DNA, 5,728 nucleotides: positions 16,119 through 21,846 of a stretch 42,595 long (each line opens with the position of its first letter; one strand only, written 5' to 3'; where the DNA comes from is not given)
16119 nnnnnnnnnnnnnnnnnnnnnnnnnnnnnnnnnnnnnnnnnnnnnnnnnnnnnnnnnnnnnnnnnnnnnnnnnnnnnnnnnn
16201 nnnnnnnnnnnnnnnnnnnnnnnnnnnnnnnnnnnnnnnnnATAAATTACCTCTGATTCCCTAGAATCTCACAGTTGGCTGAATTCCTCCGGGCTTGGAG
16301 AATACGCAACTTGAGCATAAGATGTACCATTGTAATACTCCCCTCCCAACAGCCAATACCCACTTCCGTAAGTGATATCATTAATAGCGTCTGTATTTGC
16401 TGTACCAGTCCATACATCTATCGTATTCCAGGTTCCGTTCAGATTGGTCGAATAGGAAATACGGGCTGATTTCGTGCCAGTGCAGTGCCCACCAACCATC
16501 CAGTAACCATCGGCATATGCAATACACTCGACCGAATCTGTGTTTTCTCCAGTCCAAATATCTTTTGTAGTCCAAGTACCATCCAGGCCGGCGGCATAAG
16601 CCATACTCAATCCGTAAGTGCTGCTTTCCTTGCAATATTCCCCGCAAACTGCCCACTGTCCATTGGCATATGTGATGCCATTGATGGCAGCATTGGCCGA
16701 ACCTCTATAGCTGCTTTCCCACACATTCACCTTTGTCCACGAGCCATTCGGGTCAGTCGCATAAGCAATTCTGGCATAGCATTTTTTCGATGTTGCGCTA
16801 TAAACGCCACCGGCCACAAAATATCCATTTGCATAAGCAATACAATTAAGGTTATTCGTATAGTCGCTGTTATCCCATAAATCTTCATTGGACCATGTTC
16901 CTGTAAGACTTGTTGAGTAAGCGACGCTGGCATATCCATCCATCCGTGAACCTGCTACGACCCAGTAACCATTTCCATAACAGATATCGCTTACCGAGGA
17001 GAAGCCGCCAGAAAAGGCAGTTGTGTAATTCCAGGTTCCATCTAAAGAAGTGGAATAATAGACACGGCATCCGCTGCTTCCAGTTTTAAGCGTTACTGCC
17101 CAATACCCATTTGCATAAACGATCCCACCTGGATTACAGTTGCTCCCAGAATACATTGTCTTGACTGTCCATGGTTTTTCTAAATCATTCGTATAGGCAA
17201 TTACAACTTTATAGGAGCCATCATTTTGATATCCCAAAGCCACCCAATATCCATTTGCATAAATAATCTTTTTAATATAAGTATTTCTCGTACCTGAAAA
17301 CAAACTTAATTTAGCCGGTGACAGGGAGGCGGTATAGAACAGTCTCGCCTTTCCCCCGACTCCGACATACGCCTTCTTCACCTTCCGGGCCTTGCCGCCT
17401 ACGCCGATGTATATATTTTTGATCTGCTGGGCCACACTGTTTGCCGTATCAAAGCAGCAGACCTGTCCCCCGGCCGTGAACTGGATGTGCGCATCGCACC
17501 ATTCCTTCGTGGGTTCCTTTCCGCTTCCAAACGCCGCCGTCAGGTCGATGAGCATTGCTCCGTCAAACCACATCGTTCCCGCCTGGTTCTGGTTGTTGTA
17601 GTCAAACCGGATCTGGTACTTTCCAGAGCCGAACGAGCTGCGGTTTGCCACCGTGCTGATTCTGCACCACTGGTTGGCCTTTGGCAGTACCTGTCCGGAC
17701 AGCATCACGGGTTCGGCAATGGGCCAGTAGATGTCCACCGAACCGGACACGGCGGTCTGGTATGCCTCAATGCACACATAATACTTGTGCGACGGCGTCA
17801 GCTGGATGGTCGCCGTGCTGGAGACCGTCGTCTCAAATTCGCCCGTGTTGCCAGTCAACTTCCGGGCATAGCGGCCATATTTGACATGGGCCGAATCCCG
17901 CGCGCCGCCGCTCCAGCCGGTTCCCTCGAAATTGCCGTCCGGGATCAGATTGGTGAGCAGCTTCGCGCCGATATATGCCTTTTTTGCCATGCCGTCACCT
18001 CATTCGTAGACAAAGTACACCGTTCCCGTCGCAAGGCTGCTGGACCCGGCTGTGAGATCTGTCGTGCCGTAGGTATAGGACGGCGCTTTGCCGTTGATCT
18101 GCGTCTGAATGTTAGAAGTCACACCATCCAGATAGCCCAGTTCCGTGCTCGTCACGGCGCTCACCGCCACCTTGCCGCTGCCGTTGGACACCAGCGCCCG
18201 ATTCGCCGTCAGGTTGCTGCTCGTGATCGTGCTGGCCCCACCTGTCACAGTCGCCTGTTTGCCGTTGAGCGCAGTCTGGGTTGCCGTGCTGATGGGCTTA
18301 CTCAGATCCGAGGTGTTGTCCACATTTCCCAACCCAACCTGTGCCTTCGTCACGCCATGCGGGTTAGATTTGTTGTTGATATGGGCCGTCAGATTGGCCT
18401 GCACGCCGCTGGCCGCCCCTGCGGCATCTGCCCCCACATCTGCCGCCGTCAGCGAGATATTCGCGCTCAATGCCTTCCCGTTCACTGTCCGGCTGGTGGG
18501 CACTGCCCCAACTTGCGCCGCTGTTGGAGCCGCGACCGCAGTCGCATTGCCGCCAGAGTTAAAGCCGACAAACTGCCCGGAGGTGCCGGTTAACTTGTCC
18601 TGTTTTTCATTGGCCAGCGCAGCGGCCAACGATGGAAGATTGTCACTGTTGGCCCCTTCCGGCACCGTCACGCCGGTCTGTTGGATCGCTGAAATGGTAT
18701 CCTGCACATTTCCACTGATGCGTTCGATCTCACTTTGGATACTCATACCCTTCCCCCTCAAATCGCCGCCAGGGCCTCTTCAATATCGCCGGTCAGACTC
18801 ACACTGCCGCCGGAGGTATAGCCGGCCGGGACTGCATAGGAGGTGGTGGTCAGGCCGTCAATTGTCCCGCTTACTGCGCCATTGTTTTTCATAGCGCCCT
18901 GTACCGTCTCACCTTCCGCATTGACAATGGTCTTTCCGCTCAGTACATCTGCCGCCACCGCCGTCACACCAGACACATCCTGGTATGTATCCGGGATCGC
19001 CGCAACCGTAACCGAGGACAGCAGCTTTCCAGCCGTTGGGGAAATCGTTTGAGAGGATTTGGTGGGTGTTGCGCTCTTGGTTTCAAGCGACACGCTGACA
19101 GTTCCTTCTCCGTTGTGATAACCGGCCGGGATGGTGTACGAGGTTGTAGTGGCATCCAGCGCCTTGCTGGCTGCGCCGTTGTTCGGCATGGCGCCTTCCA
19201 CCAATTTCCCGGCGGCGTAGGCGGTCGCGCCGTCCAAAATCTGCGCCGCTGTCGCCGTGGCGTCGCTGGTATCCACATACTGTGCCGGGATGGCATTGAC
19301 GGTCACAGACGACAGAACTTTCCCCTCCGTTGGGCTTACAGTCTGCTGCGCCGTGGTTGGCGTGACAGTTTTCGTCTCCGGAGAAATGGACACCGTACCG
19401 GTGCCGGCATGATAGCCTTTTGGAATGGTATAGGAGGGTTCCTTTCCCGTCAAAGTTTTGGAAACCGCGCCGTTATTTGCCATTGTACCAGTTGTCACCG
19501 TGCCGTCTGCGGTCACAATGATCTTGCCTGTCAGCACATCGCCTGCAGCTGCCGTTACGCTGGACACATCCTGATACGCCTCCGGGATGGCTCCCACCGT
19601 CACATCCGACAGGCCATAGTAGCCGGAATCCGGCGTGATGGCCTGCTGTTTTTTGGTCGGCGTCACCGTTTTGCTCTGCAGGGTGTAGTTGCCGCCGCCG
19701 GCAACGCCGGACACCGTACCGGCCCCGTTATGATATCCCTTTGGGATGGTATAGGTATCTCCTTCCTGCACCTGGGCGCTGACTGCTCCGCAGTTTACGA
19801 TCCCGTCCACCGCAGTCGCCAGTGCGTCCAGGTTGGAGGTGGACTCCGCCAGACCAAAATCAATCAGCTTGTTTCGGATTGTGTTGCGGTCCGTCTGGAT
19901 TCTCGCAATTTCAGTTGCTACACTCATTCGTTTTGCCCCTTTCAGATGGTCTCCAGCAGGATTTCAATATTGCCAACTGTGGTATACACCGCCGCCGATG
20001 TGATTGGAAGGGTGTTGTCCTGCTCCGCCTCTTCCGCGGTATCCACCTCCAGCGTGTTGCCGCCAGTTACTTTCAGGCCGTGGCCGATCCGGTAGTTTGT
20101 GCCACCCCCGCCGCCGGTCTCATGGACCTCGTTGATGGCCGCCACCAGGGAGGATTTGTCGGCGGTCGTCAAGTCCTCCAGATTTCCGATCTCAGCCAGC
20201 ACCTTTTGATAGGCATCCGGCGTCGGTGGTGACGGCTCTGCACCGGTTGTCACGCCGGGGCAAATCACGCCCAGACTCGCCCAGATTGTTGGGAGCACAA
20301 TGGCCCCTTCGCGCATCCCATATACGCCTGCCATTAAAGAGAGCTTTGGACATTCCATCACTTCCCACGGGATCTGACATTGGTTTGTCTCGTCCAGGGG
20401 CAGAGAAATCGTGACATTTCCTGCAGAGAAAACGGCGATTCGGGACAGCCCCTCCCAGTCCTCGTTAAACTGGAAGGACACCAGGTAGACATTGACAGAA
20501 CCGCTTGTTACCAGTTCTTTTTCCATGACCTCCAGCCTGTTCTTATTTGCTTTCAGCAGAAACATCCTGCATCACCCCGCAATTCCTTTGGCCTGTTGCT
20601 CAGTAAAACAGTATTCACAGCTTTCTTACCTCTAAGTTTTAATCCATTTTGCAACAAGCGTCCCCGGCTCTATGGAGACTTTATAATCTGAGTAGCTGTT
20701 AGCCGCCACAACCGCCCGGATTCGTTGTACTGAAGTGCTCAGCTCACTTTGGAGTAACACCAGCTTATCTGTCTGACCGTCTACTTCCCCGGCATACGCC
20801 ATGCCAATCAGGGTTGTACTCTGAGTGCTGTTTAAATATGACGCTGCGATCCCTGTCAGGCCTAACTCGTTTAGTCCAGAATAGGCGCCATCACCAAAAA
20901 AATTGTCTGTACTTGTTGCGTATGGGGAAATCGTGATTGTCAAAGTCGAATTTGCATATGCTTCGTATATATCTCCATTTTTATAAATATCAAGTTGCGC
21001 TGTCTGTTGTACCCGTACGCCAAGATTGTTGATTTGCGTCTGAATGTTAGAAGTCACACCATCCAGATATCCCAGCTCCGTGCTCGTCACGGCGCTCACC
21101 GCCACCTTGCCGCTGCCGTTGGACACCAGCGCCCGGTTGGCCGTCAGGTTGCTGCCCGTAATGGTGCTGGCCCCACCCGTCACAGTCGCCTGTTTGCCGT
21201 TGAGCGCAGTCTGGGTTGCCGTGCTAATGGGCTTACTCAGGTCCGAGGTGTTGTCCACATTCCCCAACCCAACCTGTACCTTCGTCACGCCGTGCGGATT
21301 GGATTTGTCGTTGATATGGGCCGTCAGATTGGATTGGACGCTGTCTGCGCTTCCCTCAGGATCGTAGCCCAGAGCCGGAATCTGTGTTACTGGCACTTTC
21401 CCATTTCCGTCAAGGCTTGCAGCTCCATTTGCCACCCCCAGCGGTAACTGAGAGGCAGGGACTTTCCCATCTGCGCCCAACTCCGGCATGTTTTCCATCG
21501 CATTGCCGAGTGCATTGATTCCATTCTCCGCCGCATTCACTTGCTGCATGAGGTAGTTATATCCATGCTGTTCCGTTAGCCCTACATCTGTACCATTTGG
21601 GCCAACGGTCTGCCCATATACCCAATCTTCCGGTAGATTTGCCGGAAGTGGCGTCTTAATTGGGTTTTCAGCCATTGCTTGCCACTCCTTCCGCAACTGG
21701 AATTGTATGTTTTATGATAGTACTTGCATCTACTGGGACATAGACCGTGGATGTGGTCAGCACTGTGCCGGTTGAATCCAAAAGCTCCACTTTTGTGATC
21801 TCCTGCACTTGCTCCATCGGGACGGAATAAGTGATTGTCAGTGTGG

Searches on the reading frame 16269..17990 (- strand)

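Call 3: search_protein_families(library=pfam, proteins=[window:16269-17990:-], max_evalue=1)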
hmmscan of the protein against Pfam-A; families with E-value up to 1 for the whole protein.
window:16269-17990:- (573 aa): 2 families
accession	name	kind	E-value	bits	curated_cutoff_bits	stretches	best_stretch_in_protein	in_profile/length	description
PF19830.4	DUF6311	-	0.0018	18.6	27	1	328-374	221-267/303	Family of unknown function (DUF6311)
PF17801.7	Melibiase_C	-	0.02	15.4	22.9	1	458-486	25-56/71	Alpha galactosidase C-terminal beta sandwich domain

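Call 4: search_protein_families(library=phrogs, proteins=[window:16269-17990:-], max_evalue=0.01)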
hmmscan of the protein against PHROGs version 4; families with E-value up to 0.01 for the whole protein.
window:16269-17990:- (573 aa): 1 family
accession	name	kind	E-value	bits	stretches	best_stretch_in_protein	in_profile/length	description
phrog_4147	-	unknown function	0.00046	21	0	241-265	30-54/166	-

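Call 54: search_protein_families(library=ncbifam, proteins=[window:16269-17990:-], max_evalue=0.01)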
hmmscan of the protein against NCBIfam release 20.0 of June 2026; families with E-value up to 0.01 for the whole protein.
window:16269-17990:- (573 aa): 0 families

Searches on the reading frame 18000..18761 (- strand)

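Call 52: search_protein_families(library=phrogs, proteins=[window:18000-18761:-], max_evalue=0.00001)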
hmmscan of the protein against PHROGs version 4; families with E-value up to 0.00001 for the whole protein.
window:18000-18761:- (253 aa): 22 families
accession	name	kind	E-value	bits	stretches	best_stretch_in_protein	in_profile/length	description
phrog_35419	-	tail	2.1e-12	48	1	92-194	132-235/414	tail fiber protein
phrog_25620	-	tail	1.5e-11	45.2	1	121-155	218-252/348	tail collar fiber protein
phrog_16122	-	head and packaging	2.9e-11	44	1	152-241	80-160/526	virion structural protein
phrog_5207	-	unknown function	4.7e-11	42.8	1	131-209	463-542/689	-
phrog_13892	-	tail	4.7e-10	40.1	1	69-224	493-648/676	minor tail protein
phrog_38707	-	unknown function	1e-09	38.6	1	137-221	404-486/675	-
phrog_30593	-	unknown function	1.8e-09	38.3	1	74-214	44-184/322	-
phrog_17472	-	tail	2.1e-09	37.1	1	78-226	236-392/872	tail protein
phrog_8780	-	tail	8.5e-09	35.1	1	138-241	427-540/755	minor tail protein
phrog_2163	-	head and packaging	1.7e-08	35.1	1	120-218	206-306/574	virion structural protein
phrog_23008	-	tail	8e-08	32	1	81-204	604-724/812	tail fiber protein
phrog_34368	-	unknown function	1.1e-07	32.3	1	99-156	47-105/344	-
phrog_11029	-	tail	1.5e-07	30.6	1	109-171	24-84/892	tail protein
phrog_24819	-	unknown function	2.4e-07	30.2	1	121-168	92-138/823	-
phrog_33513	-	unknown function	3e-07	29.7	1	137-189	103-153/1042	-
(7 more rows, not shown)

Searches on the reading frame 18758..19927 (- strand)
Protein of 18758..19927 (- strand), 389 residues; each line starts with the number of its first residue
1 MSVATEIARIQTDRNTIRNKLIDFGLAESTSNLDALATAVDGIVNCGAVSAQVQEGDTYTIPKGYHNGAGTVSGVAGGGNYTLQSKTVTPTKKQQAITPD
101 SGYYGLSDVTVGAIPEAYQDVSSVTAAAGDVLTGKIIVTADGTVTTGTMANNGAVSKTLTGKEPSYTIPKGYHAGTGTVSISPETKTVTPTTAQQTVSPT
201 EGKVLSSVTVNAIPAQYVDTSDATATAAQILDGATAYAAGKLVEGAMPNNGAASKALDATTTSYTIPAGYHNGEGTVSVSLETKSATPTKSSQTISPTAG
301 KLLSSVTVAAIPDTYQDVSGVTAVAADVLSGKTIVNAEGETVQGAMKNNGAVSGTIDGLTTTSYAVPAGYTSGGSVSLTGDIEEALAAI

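Call 52: search_protein_families(library=phrogs, proteins=[window:18758-19927:-], max_evalue=0.00001)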
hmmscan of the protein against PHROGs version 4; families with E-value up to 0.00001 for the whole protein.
window:18758-19927:- (389 aa): 2 families
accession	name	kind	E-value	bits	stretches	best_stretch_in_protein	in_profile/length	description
phrog_13589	-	unknown function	1.5e-38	133.4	3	218-315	783-880/1042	-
phrog_38337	-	unknown function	9.3e-11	42.1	1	175-278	266-367/622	-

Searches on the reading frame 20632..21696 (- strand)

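Call 52: search_protein_families(library=phrogs, proteins=[window:20632-21696:-], max_evalue=0.00001)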
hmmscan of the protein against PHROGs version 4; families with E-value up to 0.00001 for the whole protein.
window:20632-21696:- (354 aa): 21 families
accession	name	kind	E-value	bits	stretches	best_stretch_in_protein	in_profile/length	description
phrog_30508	-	unknown function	1.5e-32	113.3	1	8-85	1-78/115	-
phrog_35419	-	tail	1.6e-14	54.9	1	112-241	148-277/414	tail fiber protein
phrog_13892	-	tail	2.3e-14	54.3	1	127-193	553-620/676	minor tail protein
phrog_5207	-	unknown function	3.6e-14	53.2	1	137-229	469-563/689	-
phrog_16122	-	head and packaging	1.9e-11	44.6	1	150-229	72-152/526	virion structural protein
phrog_30593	-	unknown function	1.4e-10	41.9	1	137-259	105-224/322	-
phrog_25620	-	tail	3.4e-10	40.8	1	121-156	218-253/348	tail collar fiber protein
phrog_38418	-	unknown function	4.3e-10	40.1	1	134-202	285-355/472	-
phrog_2712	-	tail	5.7e-10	39.2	0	122-171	33-82/700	tail fiber protein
phrog_38707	-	unknown function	1.5e-09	38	1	137-216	404-481/675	-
phrog_3285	-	tail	1.7e-08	34.8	1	46-178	155-248/491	minor tail protein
phrog_2163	-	head and packaging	2.2e-08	34.7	1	118-240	204-330/574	virion structural protein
phrog_8780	-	tail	2.3e-08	33.7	1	138-206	427-507/755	minor tail protein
phrog_33513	-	unknown function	7.3e-08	31.8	1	137-180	103-147/1042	-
phrog_34368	-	unknown function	1e-06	29.1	1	120-156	69-105/344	-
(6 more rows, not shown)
